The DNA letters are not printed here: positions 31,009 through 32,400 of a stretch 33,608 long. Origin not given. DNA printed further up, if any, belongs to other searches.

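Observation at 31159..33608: ACP - MaoC hydratase - SDR - GNAT/FemAB-like module heading the NulO operon: candidate carrier-protein-dependent (hydroxy)acyl decoration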

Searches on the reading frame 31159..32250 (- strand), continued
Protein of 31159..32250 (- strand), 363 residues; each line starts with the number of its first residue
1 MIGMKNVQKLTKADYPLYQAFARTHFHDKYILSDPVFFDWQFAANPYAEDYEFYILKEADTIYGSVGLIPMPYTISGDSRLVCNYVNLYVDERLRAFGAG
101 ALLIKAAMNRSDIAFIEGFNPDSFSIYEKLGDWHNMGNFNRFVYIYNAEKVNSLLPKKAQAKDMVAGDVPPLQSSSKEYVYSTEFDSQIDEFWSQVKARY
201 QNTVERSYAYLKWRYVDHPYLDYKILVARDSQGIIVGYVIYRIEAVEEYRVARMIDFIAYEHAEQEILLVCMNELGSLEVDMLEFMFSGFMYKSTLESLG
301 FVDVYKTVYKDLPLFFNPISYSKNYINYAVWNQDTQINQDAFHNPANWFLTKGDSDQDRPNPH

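Call 22: search_solved_structures(query=L004:6962-8659:+, max_evalue=0.01, show_alignments=1)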
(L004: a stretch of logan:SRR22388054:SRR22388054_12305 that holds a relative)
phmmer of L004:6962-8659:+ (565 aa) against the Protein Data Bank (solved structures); distinct sequences matched with E-value up to 0.01: 1.
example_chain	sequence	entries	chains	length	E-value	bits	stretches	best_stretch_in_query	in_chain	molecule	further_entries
3slr_A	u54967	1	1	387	6.3e-47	163.7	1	9-373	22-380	uncharacterized protein BF1531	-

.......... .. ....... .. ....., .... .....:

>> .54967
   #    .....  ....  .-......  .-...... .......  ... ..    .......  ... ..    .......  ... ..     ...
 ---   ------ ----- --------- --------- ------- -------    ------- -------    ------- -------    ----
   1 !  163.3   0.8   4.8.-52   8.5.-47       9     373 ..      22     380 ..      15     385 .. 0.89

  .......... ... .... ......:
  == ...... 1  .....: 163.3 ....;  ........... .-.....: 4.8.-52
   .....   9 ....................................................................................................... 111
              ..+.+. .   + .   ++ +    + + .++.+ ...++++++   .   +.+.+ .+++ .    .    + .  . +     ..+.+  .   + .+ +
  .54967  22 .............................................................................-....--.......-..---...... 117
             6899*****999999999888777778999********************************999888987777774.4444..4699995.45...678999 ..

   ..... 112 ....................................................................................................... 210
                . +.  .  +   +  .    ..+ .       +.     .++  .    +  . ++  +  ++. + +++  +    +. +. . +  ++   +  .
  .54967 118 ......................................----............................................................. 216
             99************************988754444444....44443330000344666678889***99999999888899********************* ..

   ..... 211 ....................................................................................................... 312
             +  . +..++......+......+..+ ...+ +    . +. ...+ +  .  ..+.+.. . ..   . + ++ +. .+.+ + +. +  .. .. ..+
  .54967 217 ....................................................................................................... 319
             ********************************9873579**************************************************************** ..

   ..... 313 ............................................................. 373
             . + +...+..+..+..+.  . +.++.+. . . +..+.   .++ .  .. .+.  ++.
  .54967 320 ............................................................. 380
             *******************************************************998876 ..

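Call 27: predict_structure(alignment_id=A1)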
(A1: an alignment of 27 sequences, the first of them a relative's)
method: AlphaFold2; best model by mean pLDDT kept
length: 363 residues; sequences in the alignment: 27
mean_pLDDT: 93.2   pTM: 0.91
mean pLDDT of the five models: 93.2, 92.4, 92.2, 92.0, 90.8
residues with pLDDT >= 90: 294; 70-90: 67; 50-70: 2; < 50: 0
segments of 3 or more residues with pLDDT < 50: none
pLDDT, mean of each block of 10 residues (from residue 1): 89 96 90 94 94 95 96 96 95 90 94 93 86 94 97 92 84 88 92 96 97 95 96 97 94 97 96 96 97 96 94 89 93 95 97 85 62
secondary structure, 60 per line:
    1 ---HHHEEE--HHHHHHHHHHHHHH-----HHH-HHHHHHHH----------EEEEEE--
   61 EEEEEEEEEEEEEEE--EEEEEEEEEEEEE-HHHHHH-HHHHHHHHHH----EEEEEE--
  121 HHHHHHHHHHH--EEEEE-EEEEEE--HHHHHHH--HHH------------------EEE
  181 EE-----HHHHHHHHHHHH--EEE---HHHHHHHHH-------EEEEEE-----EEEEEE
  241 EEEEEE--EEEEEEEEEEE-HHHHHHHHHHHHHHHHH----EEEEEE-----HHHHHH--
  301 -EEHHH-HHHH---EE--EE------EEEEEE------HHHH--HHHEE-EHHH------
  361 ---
elements in order: E7-9 H12-25 H35-42 E53-58 E61-75 E78-90 H92-97 H99-108 E113-118 H121-131 E134-138 E140-145 H148-154 E178-182 H188-199 E202-204 H208-216 E224-229 E235-246 E249-259 H261-277 E282-287 H293-298 H308-311 E327-332 H339-342

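Call 31: fold_search(model_id=the predicted structure, library=pdb)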
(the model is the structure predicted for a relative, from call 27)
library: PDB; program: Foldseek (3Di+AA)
matches with E <= 10: 1115; with E <= 0.001: 306
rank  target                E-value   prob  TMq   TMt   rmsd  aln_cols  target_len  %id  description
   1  7rk3_A                1.7e-15  1.00  0.57  0.59   6.2       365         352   11  Crystal structure of human N-myristoyltransferase 1 fragment (residues 109-496) bound to diacylated human Arf6 octapep (released 2022-07-27)
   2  7owq_B                3.0e-15  1.00  0.55  0.52   4.9       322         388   11  HsNMT1 in complex with both MyrCoA and peptide N-Methylated-GNCFSKPR (released 2022-12-21)
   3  5o6j_B                3.2e-15  1.00  0.56  0.54   6.1       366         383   11  Human NMT1 in complex with myristoyl-CoA and inhibitor IMP-1031 (released 2018-05-16)
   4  6sk8_A                3.4e-15  1.00  0.55  0.51   5.0       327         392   11  DeltaC3 C-terminal truncation of HsNMT1 in complex with MyrCoA and GDCFSKPR substrates (released 2020-03-18)
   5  5uut_A                3.6e-15  1.00  0.58  0.57   5.6       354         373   12  N-myristoyltransferase 1 (NMT) bound to myristoyl-CoA (released 2018-01-17)
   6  6ehj_A                4.4e-15  1.00  0.58  0.57   5.6       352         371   11  Human N-myristoyltransferase (NMT1) with Myristoyl-CoA and peptide bound (released 2019-03-27)
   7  2ynd_A                4.4e-15  1.00  0.52  0.50   5.7       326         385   11  Plasmodium vivax N-myristoyltransferase in complex with a pyrazole sulphonamide inhibitor. (released 2014-01-15)
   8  6pav_B                4.4e-15  1.00  0.57  0.55   6.1       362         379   11  Structure of Human NMT1 with products CoA and myristoyl-lysine peptide with acetylated N-terminus (released 2020-03-11)
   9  5o9t_A                4.6e-15  1.00  0.55  0.51   5.1       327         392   11  HsNMT1 in complex with CoA and acetylated-NCFSKPK peptide (released 2018-06-27)
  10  7owm_B                4.6e-15  1.00  0.57  0.54   6.0       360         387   11  HsNMT1 in complex with both MyrCoA and HCPA substrate peptide GKQNSKLR (released 2022-12-21)
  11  5o9t_B                5.2e-15  1.00  0.58  0.54   6.0       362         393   11  HsNMT1 in complex with CoA and acetylated-NCFSKPK peptide (released 2018-06-27)
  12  6ehj_B                5.6e-15  1.00  0.52  0.51   5.7       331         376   11  Human N-myristoyltransferase (NMT1) with Myristoyl-CoA and peptide bound (released 2019-03-27)
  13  6pau_A                5.9e-15  1.00  0.58  0.58   6.2       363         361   11  Structure of Human NMT2 with myristoyl-lysine peptide and CoA products (released 2020-03-11)
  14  5npq_A                6.7e-15  1.00  0.57  0.58   5.6       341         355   12  Human N-myristoyltransferase 1 (MNT1) with Myristoyl-CoA analogue X10 bound (released 2018-05-30)
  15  7owo_B                6.7e-15  1.00  0.55  0.52   5.0       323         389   11  HsNMT1 in complex with both MyrCoA and N-acetylated KSFSKPR peptide (released 2022-12-21)
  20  3n7z_B                9.0e-15  1.00  0.57  0.54   7.3       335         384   14  Crystal structure of acetyltransferase from Bacillus anthracis (released 2010-06-16)
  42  3n7z_E                2.8e-14  1.00  0.58  0.56   7.6       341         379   13  Crystal structure of acetyltransferase from Bacillus anthracis (released 2010-06-16)
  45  3n7z_A                3.2e-14  1.00  0.58  0.56   7.5       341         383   14  Crystal structure of acetyltransferase from Bacillus anthracis (released 2010-06-16)
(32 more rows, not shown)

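Call 32: find_related_loci(query=A1, collection=genome_contigs, flank=10000)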
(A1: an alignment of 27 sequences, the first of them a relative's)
Query A1 (363 aa) in genome_contigs; peptide patterns used: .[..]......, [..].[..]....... (x = any residue, [..] = any of these).
600 stretches matched a pattern (row limit reached: there are more); 345 encode a relative of the query (tblastn E <= 1e-3); the best 80 are kept; 80 distinct loci.
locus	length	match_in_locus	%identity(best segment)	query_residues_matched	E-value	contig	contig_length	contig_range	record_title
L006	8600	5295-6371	46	7-363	9e-112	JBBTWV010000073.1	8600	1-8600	MAG: Patescibacteria group bacterium isolate H32-bin004 H32_bin004_000000000073, whole genome shotgun sequence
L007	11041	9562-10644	32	5-363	5e-58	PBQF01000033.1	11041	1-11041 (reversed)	MAG: Parcubacteria group bacterium isolate NP996 MHASMcontig_345710, whole genome shotgun sequence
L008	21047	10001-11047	30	5-359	9e-54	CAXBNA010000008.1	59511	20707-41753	MAG TPA_asm: uncultured Verrucomicrobiales bacterium isolate ERR2762111_binner123_Refined_32 genome assembly, contig: ER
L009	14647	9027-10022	32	30-361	8e-53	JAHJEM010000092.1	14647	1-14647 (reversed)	MAG: Nanoarchaeota archaeon isolate Modern_marine_glass_biofilm.mb.128 Modern_marine_gla.mb.128_k141_761164, whole genom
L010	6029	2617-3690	29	4-361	6e-47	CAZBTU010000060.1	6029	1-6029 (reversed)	MAG TPA_asm: uncultured Pseudomonadales bacterium isolate SRP286056_co2_100 genome assembly, contig: NODE_22659_length_6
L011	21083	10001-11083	29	5-363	9e-46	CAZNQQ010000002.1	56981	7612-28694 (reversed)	MAG TPA_asm: uncultured Candidatus Saccharibacteria bacterium isolate SRP200020_co5_61 genome assembly, contig: NODE_779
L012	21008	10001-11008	32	6-363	1e-45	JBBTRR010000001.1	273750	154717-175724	MAG: Patescibacteria group bacterium isolate H52-bin035_1 H52_bin035_1_000000000001, whole genome shotgun sequence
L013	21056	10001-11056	31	7-359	2e-45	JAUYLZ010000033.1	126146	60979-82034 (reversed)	MAG: bacterium isolate C24_metabat.bin.60 C24_k141_781563, whole genome shotgun sequence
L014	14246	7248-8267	35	6-363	4e-63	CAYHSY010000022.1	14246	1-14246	MAG TPA_asm: uncultured Candidatus Saccharibacteria bacterium isolate ERP119705_co15_141 genome assembly, contig: NODE_4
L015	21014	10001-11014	27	20-360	7e-40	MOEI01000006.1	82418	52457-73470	MAG: bacterium CG10_46_32 isolate CG10_46_32 CG10_big_fil_rev_8_21_14_0.10_scaffold_132, whole genome shotgun sequence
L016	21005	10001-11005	26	8-361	1e-37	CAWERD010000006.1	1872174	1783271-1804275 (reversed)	MAG: Vicinamibacterales bacterium isolate MFD09212.bin.1.144 genome assembly, contig: contig_7172, whole genome shotgun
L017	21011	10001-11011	26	21-361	2e-36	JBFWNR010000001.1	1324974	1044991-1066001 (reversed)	MAG: Vicinamibacterales bacterium isolate CA_2019_TPBF_117 NODE_20_length_1324974_cov_11.223935_TPBF, whole genome shotg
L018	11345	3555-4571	26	21-361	8e-36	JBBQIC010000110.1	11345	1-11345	MAG: Chloroflexia bacterium isolate Co_metawrap_852 Cmw_852_k141_13590133_length_11345_cov_16.2895, whole genome shotgun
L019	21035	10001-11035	25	21-361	4e-33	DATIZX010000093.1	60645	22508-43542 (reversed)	MAG TPA_asm: Verrucomicrobiia bacterium isolate SMAG_U15312 k141_220794, whole genome shotgun sequence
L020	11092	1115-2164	28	21-361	9e-33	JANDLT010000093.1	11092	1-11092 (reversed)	MAG: Pyrinomonadaceae bacterium MAG19_C2-C3 MAG19_92, whole genome shotgun sequence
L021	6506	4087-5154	24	14-361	7e-33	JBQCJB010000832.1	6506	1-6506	MAG: Aureliella sp. isolate bin901 k141_1347716, whole genome shotgun sequence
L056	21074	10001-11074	24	17-361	3e-19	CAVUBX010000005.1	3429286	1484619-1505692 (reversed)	MAG: uncultured Acidobacteriota bacterium isolate MFD05512.bin.1.144 genome assembly, contig: contig_6586, whole genome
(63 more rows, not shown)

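Call 46: search_protein_families(library=pfam, alignment_id=A2, max_evalue=0.00001)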
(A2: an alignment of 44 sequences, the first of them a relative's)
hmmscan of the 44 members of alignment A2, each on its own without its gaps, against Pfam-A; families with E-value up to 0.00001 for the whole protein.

A. member 1, L008:8164-9768:+ (534 aa): 2 families
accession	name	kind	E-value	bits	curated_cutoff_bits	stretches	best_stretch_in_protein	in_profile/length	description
PF00501.34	AMP-binding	-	4.2e-92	309.3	29.9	1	29-386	2-384/384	AMP-binding enzyme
PF13193.12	AMP-binding_C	-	1.2e-17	65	24.5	1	436-505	1-70/76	AMP-binding enzyme C-terminal domain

B. families by the number of members that match (of 44 scanned): 35 families (the first 25 are shown)
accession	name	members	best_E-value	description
PF00501.34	AMP-binding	11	4.2e-92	AMP-binding enzyme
PF13193.12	AMP-binding_C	10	7.7e-20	AMP-binding enzyme C-terminal domain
PF08541.16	ACP_syn_III_C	2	3.3e-31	3-Oxoacyl-[acyl-carrier-protein (ACP)] synthase III C terminal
PF00534.26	Glycos_transf_1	2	9e-31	Glycosyl transferases group 1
PF13692.12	Glyco_trans_1_4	2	6.2e-29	Glycosyl transferases group 1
PF00535.33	Glycos_transf_2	2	3.9e-28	Glycosyl transferase family 2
PF01943.22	Polysacc_synt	2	7.7e-27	Polysaccharide biosynthesis protein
PF08545.16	ACP_syn_III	2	1.9e-25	3-Oxoacyl-[acyl-carrier-protein (ACP)] synthase III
PF13440.11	Polysacc_synt_3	2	5.2e-18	Polysaccharide biosynthesis protein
PF13439.12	Glyco_transf_4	2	5.9e-13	Glycosyltransferase Family 4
PF01408.29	GFO_IDH_MocA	2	1.7e-11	Oxidoreductase family, NAD-binding Rossmann fold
PF00195.25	Chal_sti_synt_N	2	1.2e-07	Chalcone and stilbene synthases, N-terminal domain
PF20706.3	GT4-conflict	2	1.3e-07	Family 4 Glycosyltransferase in conflict systems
PF05893.19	LuxC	1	2.6e-79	Acyl-CoA reductase (LuxC)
PF04443.18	LuxE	1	4.7e-62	Acyl-protein synthetase, LuxE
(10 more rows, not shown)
